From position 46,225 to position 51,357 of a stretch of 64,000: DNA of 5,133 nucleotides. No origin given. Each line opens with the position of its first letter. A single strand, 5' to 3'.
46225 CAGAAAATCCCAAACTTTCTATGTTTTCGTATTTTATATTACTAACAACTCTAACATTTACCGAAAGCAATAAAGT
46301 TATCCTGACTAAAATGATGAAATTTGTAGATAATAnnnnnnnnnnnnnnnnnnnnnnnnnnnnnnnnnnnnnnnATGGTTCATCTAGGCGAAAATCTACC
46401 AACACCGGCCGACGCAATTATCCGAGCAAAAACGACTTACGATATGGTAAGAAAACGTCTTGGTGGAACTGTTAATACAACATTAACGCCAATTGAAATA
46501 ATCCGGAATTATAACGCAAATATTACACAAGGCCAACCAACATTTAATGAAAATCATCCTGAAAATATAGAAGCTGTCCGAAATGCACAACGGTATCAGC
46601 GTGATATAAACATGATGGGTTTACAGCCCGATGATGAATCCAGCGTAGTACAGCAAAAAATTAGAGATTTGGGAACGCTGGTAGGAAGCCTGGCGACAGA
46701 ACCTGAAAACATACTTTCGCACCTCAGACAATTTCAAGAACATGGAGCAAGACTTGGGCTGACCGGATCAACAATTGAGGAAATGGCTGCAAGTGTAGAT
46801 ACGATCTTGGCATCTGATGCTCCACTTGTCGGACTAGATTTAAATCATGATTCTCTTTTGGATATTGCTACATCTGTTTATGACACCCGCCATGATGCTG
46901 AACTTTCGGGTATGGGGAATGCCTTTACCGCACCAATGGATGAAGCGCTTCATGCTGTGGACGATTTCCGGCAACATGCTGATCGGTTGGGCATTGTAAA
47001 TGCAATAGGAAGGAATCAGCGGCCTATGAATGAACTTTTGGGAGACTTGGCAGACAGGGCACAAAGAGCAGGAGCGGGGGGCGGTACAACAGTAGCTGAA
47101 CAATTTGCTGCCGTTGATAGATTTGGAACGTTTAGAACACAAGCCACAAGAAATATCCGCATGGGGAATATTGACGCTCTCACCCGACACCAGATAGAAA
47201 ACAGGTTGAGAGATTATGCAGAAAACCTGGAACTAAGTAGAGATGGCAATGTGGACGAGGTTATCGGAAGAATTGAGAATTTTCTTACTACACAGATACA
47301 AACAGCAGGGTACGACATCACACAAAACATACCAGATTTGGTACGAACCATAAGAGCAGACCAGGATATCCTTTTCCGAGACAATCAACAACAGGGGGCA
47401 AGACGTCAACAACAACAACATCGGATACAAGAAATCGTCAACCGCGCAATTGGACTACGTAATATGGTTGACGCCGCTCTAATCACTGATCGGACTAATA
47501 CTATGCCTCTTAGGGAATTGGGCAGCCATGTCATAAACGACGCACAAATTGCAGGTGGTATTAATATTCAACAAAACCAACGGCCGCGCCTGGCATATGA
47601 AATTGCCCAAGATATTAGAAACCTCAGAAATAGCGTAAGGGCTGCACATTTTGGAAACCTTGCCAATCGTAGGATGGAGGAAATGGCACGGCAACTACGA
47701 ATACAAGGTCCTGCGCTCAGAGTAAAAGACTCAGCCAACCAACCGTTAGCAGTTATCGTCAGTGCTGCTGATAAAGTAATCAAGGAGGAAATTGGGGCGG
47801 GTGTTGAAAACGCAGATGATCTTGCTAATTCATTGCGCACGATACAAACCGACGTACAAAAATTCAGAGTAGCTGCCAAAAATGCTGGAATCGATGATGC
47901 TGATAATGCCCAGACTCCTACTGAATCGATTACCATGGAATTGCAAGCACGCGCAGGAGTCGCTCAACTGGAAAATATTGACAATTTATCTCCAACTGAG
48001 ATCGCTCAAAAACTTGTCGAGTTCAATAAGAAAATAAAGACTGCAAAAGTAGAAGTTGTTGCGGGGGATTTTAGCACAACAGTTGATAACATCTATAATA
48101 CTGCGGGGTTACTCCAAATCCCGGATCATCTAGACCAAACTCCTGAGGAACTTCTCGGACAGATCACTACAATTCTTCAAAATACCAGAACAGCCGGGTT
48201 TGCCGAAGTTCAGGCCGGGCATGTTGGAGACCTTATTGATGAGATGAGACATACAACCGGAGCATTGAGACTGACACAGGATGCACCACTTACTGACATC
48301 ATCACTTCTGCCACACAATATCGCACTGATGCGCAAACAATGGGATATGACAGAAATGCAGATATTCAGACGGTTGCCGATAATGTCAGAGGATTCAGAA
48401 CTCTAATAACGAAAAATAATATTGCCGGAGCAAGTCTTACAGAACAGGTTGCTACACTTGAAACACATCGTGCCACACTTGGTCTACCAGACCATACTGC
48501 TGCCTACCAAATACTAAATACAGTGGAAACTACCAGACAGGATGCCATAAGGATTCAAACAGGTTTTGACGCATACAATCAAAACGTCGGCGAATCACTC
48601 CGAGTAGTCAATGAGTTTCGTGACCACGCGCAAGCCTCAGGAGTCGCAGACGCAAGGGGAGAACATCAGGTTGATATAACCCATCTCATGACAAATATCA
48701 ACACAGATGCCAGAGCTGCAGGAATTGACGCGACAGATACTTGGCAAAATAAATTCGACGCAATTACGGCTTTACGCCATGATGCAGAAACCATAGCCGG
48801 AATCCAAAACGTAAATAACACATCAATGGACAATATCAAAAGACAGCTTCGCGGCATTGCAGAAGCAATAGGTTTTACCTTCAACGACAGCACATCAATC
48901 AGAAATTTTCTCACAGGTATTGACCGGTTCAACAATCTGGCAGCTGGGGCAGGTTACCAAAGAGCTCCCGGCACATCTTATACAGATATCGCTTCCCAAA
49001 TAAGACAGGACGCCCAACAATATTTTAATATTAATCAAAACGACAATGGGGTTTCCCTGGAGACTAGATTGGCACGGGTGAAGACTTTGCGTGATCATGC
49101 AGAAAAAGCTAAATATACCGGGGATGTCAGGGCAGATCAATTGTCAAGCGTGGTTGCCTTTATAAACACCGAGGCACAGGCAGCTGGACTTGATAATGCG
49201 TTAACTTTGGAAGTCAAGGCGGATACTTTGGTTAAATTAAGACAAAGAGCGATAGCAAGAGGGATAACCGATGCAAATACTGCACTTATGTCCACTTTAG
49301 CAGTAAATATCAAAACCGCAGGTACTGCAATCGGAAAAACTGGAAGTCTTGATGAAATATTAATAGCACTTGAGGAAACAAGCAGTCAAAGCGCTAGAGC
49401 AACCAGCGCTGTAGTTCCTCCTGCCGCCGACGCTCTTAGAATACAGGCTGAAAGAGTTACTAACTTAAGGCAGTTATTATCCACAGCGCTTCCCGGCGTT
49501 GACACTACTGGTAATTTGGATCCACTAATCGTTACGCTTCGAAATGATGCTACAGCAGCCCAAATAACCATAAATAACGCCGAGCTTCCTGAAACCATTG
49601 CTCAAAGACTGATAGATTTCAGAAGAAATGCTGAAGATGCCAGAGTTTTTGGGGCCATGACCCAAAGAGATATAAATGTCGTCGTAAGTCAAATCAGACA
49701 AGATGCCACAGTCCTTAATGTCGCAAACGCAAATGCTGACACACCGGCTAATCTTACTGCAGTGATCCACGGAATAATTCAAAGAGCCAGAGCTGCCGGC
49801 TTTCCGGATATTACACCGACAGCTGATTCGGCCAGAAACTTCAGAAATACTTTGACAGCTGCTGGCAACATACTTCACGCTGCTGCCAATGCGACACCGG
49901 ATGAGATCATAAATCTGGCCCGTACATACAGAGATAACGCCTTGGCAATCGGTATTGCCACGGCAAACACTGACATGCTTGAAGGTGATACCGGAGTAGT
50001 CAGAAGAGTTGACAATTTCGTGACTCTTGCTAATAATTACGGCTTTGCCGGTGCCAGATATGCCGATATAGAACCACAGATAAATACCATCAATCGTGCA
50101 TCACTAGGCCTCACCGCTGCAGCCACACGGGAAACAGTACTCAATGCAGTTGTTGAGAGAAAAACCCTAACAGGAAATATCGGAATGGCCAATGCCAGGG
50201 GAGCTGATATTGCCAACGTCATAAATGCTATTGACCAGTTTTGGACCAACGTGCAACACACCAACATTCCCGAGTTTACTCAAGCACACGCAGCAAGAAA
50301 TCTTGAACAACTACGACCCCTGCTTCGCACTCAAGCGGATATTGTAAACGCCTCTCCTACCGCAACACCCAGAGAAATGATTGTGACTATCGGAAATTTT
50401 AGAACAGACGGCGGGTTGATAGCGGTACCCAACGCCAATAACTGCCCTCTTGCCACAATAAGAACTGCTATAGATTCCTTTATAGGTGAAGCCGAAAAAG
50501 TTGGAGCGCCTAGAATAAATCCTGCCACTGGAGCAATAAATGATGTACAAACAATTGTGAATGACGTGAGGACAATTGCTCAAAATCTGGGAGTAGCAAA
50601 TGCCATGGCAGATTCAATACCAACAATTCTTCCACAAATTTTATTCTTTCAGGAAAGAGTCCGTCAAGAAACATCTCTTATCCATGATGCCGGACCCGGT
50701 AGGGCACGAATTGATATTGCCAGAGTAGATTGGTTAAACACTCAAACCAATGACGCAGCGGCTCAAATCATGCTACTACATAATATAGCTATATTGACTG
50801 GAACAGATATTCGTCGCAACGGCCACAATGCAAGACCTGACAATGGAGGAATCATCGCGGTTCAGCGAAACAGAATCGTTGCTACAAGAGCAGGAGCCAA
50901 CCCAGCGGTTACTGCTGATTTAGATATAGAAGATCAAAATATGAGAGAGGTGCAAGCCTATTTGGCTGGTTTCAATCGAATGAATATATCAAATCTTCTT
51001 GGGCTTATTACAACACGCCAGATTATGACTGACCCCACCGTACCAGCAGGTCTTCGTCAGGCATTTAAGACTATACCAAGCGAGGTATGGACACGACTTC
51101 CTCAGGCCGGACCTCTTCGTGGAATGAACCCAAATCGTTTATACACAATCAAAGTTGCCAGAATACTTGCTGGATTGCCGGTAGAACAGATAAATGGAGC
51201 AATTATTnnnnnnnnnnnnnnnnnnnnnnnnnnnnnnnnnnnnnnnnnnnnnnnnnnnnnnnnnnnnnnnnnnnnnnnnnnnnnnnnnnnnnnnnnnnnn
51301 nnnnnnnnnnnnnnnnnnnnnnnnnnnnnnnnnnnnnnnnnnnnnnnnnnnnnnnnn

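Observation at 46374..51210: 1.6k-aa protein composed of ~35 degenerate ~45-residue helical repeats (F/L-R-x-D/H-A-x-x-x-G-I/L motif)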

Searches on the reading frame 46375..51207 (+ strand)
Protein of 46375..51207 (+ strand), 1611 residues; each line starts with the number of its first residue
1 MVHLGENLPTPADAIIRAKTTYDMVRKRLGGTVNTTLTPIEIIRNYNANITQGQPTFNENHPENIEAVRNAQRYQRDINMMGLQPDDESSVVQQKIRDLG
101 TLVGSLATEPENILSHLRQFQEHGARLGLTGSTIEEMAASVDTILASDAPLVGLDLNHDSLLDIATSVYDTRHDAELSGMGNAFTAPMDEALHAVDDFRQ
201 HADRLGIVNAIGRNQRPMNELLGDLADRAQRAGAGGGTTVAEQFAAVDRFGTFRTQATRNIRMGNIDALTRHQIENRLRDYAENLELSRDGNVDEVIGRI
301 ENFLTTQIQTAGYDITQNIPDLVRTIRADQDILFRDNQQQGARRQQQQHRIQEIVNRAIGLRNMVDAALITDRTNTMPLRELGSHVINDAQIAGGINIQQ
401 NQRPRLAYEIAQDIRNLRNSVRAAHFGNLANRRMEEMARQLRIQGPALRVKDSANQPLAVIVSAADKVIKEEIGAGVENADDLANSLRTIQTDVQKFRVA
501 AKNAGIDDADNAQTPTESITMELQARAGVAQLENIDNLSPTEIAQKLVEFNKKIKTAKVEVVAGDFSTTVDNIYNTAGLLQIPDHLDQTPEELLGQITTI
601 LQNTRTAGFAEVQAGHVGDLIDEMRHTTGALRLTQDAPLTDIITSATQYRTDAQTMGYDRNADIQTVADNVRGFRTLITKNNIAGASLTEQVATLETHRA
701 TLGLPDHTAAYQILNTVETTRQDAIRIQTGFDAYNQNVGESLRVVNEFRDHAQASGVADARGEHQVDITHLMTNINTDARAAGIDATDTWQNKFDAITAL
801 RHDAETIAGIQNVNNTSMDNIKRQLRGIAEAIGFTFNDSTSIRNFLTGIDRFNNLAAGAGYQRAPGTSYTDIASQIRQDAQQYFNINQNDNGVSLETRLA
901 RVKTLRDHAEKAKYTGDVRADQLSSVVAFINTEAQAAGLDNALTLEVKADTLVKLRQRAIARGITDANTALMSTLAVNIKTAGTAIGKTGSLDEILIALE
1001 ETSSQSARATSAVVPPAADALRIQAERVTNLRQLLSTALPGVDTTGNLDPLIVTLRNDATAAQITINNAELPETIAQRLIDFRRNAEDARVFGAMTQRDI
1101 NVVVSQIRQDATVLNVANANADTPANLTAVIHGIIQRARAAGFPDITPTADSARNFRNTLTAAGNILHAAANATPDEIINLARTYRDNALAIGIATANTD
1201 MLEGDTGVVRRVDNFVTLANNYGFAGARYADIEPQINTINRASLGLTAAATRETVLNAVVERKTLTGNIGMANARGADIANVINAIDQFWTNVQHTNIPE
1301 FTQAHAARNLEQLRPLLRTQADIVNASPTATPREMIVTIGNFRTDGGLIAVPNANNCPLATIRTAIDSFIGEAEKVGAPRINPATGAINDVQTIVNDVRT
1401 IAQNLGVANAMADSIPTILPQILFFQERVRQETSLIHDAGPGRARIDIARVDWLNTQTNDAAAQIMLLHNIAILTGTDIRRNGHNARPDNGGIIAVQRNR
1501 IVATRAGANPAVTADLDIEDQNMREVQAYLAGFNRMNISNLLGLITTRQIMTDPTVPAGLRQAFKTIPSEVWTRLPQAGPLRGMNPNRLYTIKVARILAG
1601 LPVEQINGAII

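Call 8: search_protein_families(library=pfam, proteins=[window:46375-51207:+], max_evalue=1)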
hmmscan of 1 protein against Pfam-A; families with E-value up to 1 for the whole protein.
window:46375-51207:+ (1611 aa): 2 families
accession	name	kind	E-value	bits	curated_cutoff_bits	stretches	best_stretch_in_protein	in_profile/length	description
PF13232.12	Complex1_LYR_1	-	0.11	13.6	21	1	637-675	36-74/99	Complex1_LYR-like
PF20877.2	Anoctamin_N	-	0.18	12.3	27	0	430-495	18-81/123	Alpha-beta plait domain in TMEM16 lipid scramblase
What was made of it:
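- On Known Pfam helical repeat families (TPR, Sel1, HEAT, ARM, PPR, Ank): Pfam-A on the whole protein at E<=1 gave only two sub-threshold unrelated hits (call 8).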

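Call 9: search_protein_families(library=ncbifam, proteins=[window:46375-51207:+], max_evalue=1)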
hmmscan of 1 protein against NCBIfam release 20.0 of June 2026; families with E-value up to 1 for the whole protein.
window:46375-51207:+ (1611 aa): 0 families
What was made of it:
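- On Known Pfam helical repeat families (TPR, Sel1, HEAT, ARM, PPR, Ank): NCBIfam gave no hits (call 9).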

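Call 10: search_solved_structures(query=window:46375-51207:+, max_evalue=1)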
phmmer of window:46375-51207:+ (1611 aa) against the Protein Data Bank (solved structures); distinct sequences matched with E-value up to 1: 3.
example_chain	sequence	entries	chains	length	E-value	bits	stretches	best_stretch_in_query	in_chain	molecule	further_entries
2gbz_A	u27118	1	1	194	0.3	11.8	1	139-204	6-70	Oligoribonuclease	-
4zgf_A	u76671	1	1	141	0.51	11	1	31-93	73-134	Uncharacterized protein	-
5cy4_A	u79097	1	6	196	0.68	10.6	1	138-215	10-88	Oligoribonuclease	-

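Call 13: find_homologous_proteins(query=window:46375-51207:+, max_evalue=0.001)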
Query window:46375-51207:+ (1611 aa): 2 proteins with E <= 0.001 among 8000 candidates.
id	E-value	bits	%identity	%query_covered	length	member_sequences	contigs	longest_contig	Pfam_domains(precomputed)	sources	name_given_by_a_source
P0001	0.0e+0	3435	99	100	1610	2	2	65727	-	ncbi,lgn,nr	ncbi:MAG: hypothetical protein M1366_00160 [Patescibacteria group bacterium]|nr:hypothetical protein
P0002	0.0e+0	2834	82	100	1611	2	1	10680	-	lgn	-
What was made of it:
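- Tried and rejected: It found only two clusters, at 99% and 82% identity (call 13).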

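Call 22: find_encoding_contigs(protein=P0002, flank=10000, max_places=4)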
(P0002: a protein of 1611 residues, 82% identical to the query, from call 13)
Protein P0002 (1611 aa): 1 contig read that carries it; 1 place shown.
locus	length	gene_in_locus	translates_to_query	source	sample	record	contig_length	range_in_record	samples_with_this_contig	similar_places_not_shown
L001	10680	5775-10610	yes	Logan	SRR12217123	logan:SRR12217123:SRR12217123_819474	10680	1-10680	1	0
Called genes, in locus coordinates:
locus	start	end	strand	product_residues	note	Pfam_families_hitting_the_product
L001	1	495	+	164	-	?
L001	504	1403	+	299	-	PF10778:DehI (weak)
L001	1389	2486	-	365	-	-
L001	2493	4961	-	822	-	PF13196:DUF4012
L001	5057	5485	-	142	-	PF00075:RNase_H, PF13456:RVT_3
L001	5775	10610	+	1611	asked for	-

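Call 28: search_protein_families(library=phrogs, proteins=[window:46375-51207:+], max_evalue=0.01)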
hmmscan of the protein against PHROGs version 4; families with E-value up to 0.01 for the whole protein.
window:46375-51207:+ (1611 aa): 0 families

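Call 59: search_protein_families(library=padloc, proteins=[window:46375-51207:+], max_evalue=0.01)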
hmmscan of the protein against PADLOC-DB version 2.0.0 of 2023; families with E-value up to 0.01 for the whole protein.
window:46375-51207:+ (1611 aa): 0 families

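Call 74: list_cluster_members(proteins=[P0001, P0002])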
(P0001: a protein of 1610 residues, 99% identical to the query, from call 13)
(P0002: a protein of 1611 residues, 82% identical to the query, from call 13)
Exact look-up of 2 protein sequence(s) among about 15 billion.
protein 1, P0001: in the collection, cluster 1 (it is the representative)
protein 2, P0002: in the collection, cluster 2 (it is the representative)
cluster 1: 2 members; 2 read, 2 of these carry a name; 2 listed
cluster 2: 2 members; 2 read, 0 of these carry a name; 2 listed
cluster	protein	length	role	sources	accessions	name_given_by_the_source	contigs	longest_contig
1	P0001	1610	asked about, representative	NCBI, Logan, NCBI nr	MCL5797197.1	MAG: hypothetical protein M1366_00160 [Patescibacteria group bacterium] | hypothetical protein [Patescibacteria group bacterium]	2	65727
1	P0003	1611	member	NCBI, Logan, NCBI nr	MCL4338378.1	hypothetical protein M1271_01680 [Patescibacteria group bacterium] | hypothetical protein [Patescibacteria group bacterium]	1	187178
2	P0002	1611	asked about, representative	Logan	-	-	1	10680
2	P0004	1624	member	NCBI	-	-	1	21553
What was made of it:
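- Closest known: Large lineage-specific hypothetical proteins of CPR/Patescibacteria. Same: A large hypothetical protein with no Pfam domain in a reduced genome, annotated 'hypothetical protein' in NCBI (calls 13, 74).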

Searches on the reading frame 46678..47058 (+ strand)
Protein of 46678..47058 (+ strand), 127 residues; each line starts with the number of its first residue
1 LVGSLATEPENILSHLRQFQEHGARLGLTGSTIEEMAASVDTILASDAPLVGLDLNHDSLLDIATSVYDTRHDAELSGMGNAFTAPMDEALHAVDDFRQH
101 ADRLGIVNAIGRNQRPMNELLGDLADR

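Call 90: search_protein_families(library=pfam, proteins=[window:46678-47058:+], max_evalue=10)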
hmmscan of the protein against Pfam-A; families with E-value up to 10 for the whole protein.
window:46678-47058:+ (127 aa): 1 family
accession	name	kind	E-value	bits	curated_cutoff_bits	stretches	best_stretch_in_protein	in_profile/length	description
PF01839.29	FG-GAP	-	0.13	12.7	22.1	1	50-67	6-22/37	FG-GAP repeat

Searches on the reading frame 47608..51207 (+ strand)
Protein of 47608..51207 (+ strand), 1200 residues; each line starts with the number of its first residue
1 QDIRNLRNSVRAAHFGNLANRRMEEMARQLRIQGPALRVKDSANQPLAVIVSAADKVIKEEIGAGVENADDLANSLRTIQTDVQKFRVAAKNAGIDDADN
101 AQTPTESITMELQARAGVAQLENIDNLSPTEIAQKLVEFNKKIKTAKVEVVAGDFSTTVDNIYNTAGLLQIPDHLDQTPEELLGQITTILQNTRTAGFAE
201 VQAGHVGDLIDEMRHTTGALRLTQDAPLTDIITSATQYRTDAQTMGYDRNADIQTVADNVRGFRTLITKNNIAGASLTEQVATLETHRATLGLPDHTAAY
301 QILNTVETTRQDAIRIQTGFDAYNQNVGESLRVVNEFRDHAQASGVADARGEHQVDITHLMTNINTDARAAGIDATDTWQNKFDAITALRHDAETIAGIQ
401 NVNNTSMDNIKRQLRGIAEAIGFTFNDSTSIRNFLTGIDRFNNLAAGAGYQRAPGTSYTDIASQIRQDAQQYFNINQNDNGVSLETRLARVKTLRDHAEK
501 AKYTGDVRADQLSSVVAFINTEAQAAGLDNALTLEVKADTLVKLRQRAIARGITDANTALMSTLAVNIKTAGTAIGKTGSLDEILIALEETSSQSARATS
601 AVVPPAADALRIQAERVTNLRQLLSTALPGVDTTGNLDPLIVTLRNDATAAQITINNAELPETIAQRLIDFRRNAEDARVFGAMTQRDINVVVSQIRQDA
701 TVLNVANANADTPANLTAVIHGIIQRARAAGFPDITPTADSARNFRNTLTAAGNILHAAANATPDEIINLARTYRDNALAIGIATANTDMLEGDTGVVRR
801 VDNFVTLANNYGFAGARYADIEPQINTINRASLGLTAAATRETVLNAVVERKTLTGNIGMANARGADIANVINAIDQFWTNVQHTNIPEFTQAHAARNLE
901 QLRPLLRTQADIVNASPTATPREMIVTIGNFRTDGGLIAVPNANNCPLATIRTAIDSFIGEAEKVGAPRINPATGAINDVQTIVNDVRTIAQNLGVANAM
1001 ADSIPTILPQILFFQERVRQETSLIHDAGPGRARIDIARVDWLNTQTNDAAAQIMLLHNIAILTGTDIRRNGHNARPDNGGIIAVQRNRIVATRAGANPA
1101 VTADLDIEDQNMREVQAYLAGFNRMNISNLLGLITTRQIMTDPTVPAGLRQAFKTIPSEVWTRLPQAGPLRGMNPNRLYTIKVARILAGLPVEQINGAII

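Call 40: search_protein_representatives(protein=window:47608-51207:+)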
Query: 1200 residues. Proteins with E-value up to 0.001 (for the whole library): 1; up to 1e-10: 1; up to 1e-30: 1. The best 1 are listed.
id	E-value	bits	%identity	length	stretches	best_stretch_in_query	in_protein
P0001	0.0e+00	2553.1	87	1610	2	1-1200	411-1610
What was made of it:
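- Tried and rejected: Residues 412-1611 against 1.84e9 representatives found only the protein's own cluster (call 40).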
